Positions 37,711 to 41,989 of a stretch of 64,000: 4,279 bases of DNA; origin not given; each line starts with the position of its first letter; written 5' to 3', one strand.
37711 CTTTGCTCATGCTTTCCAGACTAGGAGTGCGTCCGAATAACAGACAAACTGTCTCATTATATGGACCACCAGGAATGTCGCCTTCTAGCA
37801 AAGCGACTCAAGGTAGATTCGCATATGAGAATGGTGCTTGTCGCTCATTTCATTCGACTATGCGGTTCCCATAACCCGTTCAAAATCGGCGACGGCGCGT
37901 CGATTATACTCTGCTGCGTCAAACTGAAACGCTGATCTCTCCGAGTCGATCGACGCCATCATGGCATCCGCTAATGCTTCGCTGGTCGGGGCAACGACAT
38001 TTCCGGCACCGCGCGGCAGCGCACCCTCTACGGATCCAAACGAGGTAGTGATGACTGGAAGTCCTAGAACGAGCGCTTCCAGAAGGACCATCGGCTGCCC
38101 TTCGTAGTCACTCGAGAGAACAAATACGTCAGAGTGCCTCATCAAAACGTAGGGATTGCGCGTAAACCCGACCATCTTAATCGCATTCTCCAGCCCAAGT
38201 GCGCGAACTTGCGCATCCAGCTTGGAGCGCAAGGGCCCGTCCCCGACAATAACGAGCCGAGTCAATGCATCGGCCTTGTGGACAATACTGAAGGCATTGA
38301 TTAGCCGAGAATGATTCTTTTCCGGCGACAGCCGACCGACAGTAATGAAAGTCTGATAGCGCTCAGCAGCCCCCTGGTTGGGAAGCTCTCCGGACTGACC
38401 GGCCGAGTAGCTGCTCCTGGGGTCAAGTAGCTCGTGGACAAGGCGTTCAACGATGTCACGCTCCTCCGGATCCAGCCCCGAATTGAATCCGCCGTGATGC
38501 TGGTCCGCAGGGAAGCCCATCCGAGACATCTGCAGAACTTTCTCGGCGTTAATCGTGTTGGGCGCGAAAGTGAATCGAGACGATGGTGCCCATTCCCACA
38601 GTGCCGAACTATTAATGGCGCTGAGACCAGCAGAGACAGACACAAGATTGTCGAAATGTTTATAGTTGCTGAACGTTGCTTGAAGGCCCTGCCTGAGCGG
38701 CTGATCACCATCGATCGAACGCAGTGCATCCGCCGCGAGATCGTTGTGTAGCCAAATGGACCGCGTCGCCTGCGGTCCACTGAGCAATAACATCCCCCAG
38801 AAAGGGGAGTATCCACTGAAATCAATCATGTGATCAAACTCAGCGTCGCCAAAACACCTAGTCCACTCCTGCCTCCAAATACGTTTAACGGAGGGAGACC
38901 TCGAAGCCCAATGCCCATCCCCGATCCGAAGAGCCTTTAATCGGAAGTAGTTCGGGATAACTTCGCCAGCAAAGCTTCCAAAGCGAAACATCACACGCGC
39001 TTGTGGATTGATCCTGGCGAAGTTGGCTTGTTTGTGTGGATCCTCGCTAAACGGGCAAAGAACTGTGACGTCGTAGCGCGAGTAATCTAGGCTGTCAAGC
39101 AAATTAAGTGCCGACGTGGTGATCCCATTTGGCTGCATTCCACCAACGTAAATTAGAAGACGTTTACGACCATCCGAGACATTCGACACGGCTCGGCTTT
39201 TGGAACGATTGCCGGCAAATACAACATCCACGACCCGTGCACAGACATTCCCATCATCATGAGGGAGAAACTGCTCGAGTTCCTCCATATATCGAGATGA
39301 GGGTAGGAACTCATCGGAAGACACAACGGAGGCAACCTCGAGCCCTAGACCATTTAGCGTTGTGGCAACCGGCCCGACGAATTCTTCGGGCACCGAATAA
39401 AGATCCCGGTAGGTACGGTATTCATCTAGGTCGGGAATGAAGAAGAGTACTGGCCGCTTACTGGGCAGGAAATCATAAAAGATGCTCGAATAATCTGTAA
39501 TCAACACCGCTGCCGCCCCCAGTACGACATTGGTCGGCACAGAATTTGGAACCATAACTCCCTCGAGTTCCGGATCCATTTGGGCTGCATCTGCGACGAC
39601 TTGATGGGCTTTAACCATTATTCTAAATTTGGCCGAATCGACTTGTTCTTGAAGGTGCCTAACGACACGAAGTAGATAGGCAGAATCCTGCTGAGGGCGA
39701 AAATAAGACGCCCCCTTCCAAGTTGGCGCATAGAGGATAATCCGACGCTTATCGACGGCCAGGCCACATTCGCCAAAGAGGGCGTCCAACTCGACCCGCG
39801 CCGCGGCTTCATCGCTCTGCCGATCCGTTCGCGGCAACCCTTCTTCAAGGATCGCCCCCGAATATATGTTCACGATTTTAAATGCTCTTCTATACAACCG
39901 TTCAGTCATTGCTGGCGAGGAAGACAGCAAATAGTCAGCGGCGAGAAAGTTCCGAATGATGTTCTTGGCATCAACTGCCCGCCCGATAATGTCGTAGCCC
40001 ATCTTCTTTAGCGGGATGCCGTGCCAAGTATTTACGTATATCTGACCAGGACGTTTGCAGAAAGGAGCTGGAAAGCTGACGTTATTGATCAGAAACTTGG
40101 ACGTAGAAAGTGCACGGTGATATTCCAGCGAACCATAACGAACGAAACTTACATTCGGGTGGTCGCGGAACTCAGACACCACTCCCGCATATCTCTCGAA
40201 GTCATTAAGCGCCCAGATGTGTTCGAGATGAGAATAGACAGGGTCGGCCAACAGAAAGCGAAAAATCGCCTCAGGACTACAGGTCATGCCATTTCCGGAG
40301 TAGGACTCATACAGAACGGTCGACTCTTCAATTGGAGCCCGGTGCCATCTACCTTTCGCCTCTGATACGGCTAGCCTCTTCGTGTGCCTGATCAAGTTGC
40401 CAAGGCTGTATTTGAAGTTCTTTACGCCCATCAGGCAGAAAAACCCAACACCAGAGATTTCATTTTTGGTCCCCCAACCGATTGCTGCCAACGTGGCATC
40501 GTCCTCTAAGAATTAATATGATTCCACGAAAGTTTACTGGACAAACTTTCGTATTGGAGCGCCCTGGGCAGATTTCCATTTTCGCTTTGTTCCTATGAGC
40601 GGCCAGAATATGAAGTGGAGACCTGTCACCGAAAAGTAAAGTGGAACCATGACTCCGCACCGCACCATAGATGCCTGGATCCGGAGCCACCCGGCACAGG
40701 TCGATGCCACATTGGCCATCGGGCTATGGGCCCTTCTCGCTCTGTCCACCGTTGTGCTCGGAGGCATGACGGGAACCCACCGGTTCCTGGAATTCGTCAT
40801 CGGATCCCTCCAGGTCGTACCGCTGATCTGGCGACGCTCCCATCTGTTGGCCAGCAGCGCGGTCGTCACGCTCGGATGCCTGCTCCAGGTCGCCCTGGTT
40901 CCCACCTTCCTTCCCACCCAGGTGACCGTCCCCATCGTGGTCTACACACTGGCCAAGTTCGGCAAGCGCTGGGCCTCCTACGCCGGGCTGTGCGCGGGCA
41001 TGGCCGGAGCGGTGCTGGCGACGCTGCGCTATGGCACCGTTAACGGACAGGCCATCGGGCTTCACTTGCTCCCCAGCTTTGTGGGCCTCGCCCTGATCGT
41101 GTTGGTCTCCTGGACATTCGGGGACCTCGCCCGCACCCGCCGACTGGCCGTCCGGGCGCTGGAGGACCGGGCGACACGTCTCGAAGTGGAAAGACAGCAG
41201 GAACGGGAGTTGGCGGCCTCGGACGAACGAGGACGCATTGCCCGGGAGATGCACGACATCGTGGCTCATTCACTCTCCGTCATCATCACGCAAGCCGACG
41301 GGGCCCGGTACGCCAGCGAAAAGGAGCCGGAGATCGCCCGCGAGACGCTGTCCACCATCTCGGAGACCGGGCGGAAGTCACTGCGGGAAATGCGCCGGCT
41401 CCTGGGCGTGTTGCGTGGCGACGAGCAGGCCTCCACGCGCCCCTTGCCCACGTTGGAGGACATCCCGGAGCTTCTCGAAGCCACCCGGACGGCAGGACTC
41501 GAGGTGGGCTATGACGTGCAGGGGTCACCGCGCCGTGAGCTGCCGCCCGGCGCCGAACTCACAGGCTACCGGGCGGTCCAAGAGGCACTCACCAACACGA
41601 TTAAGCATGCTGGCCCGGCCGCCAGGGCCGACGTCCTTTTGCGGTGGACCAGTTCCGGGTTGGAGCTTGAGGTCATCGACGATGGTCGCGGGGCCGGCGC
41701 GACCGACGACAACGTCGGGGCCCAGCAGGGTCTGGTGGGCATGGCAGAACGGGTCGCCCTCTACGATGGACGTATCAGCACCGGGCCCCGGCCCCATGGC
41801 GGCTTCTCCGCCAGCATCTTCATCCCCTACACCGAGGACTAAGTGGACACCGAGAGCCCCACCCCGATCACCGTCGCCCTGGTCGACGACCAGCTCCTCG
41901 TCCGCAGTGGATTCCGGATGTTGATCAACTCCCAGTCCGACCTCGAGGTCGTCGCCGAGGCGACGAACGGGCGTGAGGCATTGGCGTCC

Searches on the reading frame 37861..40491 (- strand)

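Call 100: search_protein_families(library=pfam, proteins=[window:37861-40491:-], max_evalue=0.00001)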
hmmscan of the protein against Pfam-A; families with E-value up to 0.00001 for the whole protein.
window:37861-40491:- (877 aa): 3 families
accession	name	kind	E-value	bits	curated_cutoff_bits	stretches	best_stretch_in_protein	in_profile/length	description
PF04464.20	Glyphos_transf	-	1.8e-68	231.6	22.1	1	50-425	7-366/367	CDP-Glycerol:Poly(glycerophosphate) glycerophosphotransferase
PF00534.26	Glycos_transf_1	-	1.2e-31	109.9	26.4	1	706-857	9-165/172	Glycosyl transferases group 1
PF13692.12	Glyco_trans_1_4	-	2.9e-28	99.4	27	1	714-846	3-138/142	Glycosyl transferases group 1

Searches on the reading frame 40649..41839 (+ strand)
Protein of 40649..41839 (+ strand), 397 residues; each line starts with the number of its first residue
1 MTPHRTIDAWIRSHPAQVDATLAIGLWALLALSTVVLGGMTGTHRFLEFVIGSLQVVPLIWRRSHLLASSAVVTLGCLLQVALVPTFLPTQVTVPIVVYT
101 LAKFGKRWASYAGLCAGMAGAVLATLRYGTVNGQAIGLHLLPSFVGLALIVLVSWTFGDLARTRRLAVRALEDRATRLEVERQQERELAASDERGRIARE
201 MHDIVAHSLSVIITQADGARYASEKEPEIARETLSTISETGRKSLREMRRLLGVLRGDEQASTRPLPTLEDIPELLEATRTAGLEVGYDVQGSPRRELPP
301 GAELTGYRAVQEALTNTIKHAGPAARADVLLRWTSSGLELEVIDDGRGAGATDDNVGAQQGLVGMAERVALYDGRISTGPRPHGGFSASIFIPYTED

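Call 100: search_protein_families(library=pfam, proteins=[window:40649-41839:+], max_evalue=0.00001)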
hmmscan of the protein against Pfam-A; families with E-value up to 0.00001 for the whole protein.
window:40649-41839:+ (397 aa): 3 families
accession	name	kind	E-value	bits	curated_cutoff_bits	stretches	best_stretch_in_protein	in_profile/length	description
PF23539.1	DUF7134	-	3.8e-35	121.3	27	1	8-165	2-155/155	Domain of unknown function (DUF7134)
PF07730.19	HisKA_3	-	8.5e-21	74.7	24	1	193-258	1-66/68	Histidine kinase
PF02518.31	HATPase_c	-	5.5e-08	33.7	26.4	1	307-395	7-110/111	Histidine kinase-, DNA gyrase B-, and HSP90-like ATPase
